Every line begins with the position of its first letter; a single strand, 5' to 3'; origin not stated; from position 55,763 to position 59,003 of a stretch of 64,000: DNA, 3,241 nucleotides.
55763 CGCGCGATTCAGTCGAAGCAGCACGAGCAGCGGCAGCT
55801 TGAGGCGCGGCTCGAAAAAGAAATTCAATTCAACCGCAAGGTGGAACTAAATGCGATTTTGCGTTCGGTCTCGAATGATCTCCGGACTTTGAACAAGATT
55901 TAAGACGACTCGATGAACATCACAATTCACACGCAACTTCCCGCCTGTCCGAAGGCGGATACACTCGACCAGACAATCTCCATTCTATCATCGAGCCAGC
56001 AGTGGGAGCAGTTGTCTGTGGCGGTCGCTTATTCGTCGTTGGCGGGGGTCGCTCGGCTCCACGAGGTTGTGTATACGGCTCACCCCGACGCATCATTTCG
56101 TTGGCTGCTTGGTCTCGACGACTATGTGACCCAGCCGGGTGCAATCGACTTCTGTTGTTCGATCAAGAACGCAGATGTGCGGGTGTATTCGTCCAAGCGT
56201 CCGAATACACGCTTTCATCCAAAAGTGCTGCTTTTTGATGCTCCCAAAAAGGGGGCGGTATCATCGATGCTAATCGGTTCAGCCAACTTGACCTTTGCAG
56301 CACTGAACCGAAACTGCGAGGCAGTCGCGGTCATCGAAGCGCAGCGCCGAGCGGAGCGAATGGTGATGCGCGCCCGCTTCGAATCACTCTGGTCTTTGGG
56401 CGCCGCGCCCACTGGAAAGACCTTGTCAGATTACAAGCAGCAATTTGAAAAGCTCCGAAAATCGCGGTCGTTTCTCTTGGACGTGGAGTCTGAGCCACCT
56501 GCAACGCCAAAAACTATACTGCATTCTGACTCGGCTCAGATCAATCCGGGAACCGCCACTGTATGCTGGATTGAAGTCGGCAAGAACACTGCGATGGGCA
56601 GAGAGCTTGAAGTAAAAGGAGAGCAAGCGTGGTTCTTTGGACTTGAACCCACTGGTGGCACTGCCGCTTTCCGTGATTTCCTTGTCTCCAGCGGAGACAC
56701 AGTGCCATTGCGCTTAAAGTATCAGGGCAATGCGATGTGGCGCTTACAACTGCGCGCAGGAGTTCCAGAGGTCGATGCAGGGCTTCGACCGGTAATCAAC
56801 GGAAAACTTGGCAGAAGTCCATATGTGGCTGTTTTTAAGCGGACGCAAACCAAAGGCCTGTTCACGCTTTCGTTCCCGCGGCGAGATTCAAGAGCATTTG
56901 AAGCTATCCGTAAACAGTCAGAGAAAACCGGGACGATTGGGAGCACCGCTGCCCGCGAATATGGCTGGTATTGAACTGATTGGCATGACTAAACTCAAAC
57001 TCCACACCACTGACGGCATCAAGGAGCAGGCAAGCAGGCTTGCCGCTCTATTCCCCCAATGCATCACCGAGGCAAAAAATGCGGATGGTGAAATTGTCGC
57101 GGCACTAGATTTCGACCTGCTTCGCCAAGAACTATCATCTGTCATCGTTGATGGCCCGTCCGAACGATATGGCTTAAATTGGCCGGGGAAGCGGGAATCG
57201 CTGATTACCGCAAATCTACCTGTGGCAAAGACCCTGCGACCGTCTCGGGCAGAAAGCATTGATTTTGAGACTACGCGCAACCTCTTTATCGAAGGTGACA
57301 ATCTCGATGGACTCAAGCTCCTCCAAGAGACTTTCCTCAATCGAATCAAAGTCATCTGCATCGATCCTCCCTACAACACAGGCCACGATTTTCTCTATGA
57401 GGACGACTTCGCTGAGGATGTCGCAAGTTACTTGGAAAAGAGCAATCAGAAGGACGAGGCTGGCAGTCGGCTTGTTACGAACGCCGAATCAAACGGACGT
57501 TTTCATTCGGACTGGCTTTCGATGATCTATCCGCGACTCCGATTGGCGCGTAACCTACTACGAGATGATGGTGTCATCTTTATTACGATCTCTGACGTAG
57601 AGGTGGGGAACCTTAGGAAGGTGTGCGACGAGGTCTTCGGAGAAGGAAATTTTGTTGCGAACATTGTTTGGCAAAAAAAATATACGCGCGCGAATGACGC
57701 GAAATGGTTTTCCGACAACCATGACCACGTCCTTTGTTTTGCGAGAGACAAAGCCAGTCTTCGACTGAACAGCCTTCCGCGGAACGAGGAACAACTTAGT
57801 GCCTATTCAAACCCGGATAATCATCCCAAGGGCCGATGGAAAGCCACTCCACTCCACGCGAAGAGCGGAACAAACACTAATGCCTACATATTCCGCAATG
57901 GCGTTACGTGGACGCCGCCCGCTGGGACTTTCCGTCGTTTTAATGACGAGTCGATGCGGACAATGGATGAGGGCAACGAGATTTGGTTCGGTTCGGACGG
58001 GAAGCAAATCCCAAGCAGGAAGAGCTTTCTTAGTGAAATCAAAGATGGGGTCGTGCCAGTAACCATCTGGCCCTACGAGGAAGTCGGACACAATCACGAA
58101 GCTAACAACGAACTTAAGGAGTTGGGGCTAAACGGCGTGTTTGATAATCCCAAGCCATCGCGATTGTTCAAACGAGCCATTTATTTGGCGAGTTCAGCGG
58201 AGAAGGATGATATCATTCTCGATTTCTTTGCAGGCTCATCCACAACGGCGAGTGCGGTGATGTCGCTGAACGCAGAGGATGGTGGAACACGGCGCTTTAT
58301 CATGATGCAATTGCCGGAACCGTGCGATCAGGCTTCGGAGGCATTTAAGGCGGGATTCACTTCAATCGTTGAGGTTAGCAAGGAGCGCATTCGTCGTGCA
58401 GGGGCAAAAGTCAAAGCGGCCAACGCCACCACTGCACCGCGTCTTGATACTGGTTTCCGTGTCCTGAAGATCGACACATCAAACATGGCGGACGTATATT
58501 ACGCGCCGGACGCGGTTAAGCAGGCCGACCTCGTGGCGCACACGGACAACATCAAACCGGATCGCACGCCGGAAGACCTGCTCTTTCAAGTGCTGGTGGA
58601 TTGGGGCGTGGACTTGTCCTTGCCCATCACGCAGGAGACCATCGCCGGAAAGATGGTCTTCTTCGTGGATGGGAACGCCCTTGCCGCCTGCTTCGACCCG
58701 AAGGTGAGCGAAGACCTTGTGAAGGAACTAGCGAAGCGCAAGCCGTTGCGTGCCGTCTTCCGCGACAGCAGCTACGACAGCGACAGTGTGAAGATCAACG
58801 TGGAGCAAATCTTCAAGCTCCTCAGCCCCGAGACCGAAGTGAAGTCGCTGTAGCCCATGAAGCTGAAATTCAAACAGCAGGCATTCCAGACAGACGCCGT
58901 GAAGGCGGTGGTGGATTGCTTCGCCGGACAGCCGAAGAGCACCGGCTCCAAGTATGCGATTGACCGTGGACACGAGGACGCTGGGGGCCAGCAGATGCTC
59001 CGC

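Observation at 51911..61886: Composite defence locus: SNF2 helicase, DUF4391 and PLD nuclease fused in one co-directional run with a Type III Mod/Res pair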

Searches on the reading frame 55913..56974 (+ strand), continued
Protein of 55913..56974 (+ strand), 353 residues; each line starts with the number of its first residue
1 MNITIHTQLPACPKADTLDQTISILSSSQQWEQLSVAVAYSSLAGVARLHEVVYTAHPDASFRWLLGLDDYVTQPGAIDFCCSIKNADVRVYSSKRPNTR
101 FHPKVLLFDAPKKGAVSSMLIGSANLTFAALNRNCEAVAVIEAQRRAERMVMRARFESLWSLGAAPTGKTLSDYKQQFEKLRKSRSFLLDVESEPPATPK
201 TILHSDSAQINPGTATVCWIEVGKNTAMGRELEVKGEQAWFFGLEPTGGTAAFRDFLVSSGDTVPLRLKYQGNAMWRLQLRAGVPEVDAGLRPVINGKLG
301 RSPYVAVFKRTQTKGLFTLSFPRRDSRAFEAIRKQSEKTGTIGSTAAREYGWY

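Call 70: search_protein_families(library=ncbifam, proteins=[L088:5063-7936:+, L088:8001-9065:+, L088:10767-13502:+], max_evalue=0.00001)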
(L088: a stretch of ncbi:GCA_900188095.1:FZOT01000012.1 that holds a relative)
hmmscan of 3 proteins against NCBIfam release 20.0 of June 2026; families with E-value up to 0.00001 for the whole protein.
L088:5063-7936:+ (957 aa): 17 families
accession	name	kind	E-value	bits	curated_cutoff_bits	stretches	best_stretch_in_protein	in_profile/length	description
NF038318.1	DISARM_DrmD_b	equivalog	2.3e-200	667.9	950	1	33-671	21-652/868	DISARM system SNF2-like helicase DrmD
NF038317.1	DISARM_DrmD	equivalog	3.6e-78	263.9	610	1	37-931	103-996/1021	DISARM system SNF2-like helicase DrmD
NF041062.1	DpdE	equivalog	5.6e-60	203.4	500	2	6-250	122-347/1048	protein DpdE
NF003426.0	PRK04914.1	equivalog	3.1e-54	184.6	576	2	23-235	135-348/959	RNA polymerase-associated protein RapA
NF042964.1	phospholipD_antiphage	equivalog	4.6e-46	157.6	1100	2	386-593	646-833/895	phospholipase D-like domain-containing anti-phage protein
NF058637.1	helic_SCO1167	equivalog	1.7e-28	99.2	1200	2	59-257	488-676/932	SCO1167/SCO6262 family helicase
NF053675.1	pilus_reg_Snf2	equivalog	2.3e-26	92.2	1100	2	61-219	605-752/1029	pilus expression-regulating Snf2 family helicase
NF041790.1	anti-phage_ZorD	equivalog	3.3e-19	68.4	1500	2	33-299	573-866/1035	type I Zorya anti-phage system protein ZorD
NF053711.1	RNA_heli_RhlE1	exception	2.4e-11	43.1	750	1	428-565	219-354/434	RNA helicase RhlE1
NF053631.1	RNA_helic_CshA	equivalog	1.8e-08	33.7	646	1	470-567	251-347/434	degradosome RNA helicase CshA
NF010337.0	PRK13766.1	equivalog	3.4e-08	32.1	610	0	68-179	39-151/781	Hef nuclease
NF007882.0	PRK10590.1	equivalog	6.9e-08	31.8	743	1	431-558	223-348/456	ATP-dependent RNA helicase RhlE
NF002340.1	PRK01297.1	equivalog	1.1e-07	31.1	564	1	467-553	260-347/372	ATP-dependent RNA helicase RhlB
NF008394.0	PRK11192.1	equivalog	1.1e-07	31.1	507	1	487-554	278-346/441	ATP-dependent RNA helicase SrmB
NF008744.0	PRK11776.1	equivalog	4.2e-07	28.9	524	1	455-567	243-352/460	ATP-dependent RNA helicase DbpA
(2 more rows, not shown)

L088:8001-9065:+ (354 aa): 0 families

L088:10767-13502:+ (911 aa): 2 families
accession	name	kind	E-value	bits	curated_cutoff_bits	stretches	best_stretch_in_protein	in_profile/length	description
NF046055.1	restr_BPTD_3080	equivalog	2e-28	98.9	800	2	682-890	758-956/970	BPTD_3080 family restriction endonuclease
NF012027.0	PRK15483.1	equivalog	9.1e-10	37.1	564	0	391-427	511-547/986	type III restriction-modification system endonuclease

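Call 86: search_protein_families(library=pfam, proteins=[L093:6218-7261:+, L093:7236-9992:+, L093:12282-13517:-, L093:13671-14603:-, L093:14600-16117:-, L087:11324-13969:+], max_evalue=0.001)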
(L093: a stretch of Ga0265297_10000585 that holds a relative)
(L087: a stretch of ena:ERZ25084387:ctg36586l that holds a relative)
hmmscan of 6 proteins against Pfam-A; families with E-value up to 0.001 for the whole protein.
L093:6218-7261:+ (347 aa): 2 families
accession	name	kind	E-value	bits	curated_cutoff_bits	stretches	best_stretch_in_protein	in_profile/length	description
PF01555.25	N6_N4_Mtase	-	5.3e-27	95.6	26.7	1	91-296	1-214/221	DNA methylase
PF01170.24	UPF0020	-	9.1e-05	22.7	22.3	0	87-149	116-181/197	RMKL-like, methyltransferase domain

L093:7236-9992:+ (918 aa): 2 families
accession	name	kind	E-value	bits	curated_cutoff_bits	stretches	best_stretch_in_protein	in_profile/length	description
PF02384.22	N6_Mtase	-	6.7e-11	42.5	20.4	1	328-581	20-244/311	N-6 DNA Methylase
PF07669.17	Eco57I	-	2.3e-06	28.3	25.3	1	452-548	76-168/171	Eco57I restriction-modification methylase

L093:12282-13517:- (411 aa): 1 family
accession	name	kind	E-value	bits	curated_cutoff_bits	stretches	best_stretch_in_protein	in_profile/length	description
PF10106.14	DUF2345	-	0.00043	20.6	30.7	0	113-167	41-95/151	Uncharacterized protein conserved in bacteria (DUF2345)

L093:13671-14603:- (310 aa): 0 families

L093:14600-16117:- (505 aa): 1 family
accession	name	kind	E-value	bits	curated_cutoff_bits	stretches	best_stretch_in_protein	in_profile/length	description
PF13860.13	FlgD_ig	-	8.7e-05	22.9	27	0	441-492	25-75/79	FlgD Ig-like domain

L087:11324-13969:+ (881 aa): 2 families
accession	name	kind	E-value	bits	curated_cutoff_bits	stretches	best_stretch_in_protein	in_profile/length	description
PF04851.21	ResIII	-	1.1e-15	58.3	22.5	1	62-249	26-164/164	Type III restriction enzyme, res subunit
PF00270.35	DEAD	-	3.7e-06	27.2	26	1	62-163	17-107/167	DEAD/DEAH box helicase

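Call 88: find_encoding_contigs(protein=P0241, flank=10000, max_places=3)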
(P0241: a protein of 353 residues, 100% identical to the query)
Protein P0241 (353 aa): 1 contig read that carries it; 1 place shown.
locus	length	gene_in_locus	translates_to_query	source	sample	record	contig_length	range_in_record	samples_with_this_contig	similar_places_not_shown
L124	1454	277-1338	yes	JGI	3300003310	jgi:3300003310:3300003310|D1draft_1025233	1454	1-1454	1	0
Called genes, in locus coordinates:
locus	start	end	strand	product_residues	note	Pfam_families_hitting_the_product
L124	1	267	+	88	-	?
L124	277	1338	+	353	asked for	PF13091:PLDc_2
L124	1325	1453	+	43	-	?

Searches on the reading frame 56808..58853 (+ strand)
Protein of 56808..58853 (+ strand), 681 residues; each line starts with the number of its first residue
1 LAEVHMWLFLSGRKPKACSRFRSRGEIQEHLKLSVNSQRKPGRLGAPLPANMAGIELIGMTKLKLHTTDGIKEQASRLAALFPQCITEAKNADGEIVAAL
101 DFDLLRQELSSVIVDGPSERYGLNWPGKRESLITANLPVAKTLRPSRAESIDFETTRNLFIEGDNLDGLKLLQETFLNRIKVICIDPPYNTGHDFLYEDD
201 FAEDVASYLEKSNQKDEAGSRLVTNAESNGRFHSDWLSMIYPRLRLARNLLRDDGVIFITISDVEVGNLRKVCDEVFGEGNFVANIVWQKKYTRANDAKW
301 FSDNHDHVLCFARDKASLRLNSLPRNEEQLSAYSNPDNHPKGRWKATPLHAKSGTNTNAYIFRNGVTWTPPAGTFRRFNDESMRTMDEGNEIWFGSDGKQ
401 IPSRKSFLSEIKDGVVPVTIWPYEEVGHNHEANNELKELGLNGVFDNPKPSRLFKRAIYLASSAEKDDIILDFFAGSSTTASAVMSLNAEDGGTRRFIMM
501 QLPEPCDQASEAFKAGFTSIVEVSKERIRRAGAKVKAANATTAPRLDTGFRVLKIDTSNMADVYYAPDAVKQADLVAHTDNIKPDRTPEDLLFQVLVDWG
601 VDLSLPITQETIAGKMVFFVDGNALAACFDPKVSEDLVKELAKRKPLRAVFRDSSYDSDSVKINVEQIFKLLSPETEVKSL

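Call 4: search_protein_families(library=pfam, proteins=[window:56808-58853:+], max_evalue=0.01)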
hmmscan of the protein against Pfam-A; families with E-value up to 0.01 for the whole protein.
window:56808-58853:+ (681 aa): 1 family
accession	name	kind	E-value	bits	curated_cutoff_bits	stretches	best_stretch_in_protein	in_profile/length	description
PF01555.25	N6_N4_Mtase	-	4.2e-33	115.6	26.7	1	180-490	1-205/221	DNA methylase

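Call 5: search_protein_families(library=padloc, proteins=[window:56808-58853:+], max_evalue=0.01)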
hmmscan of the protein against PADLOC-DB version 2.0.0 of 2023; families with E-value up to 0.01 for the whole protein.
window:56808-58853:+ (681 aa): 32 families (the best 25 are shown)
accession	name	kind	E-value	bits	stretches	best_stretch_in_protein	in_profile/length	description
PDLC03634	MTase_III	-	8e-226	749.7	1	60-680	2-620/621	Type III methyltransferase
PDLC03637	MTase_III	-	8.2e-123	408.8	1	98-557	65-506/513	Type III methyltransferase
PDLC03641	MTase_III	-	2.9e-109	364.5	1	74-560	18-502/657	Type III methyltransferase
PDLC03644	MTase_III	-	3.7e-95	317.7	1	123-506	4-385/542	Type III methyltransferase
PDLC03636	MTase_III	-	7.1e-72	241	2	232-507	92-398/575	Type III methyltransferase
PDLC03640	MTase_III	-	7e-57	191.2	2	157-315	43-202/654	Type III methyltransferase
PDLC03642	MTase_III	-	5.6e-51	171.8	1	120-500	43-395/528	Type III methyltransferase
PDLC03639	MTase_III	-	1.3e-43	147.2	2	95-349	22-252/639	Type III methyltransferase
PDLC03638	MTase_III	-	1.6e-38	130.6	1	158-484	381-653/816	Type III methyltransferase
PDLC03635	MTase_III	-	3.2e-35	120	3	229-322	260-357/708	Type III methyltransferase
PDLC03643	MTase_III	-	2.1e-34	117.5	1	240-508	1-272/465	Type III methyltransferase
PDLC03354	MTase_II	-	8.4e-34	115.3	1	119-488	23-362/425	Type II methyltransferase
PDLC03646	MTase_III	-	8.8e-31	104.6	3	370-508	695-830/1057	Type III methyltransferase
PDLC03278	MTase_II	-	4.9e-27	93.4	2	402-499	248-337/390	Type II methyltransferase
PDLC03300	MTase_II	-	2e-22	77.6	2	157-319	11-168/302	Type II methyltransferase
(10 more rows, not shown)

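Call 6: search_protein_families(library=ncbifam, proteins=[window:56808-58853:+], max_evalue=0.01)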
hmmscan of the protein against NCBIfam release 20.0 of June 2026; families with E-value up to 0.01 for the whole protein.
window:56808-58853:+ (681 aa): 2 families
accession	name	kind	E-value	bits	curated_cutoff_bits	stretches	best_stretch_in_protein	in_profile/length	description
NF008572.0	PRK11524.1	equivalog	3.6e-11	42.7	292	2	447-487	197-235/294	adenine-specific DNA-methyltransferase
NF050803.1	DnaMtaseCcrMCaul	equivalog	6e-07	28.7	830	1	444-488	185-227/350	adenine-specific DNA-methyltransferase CcrM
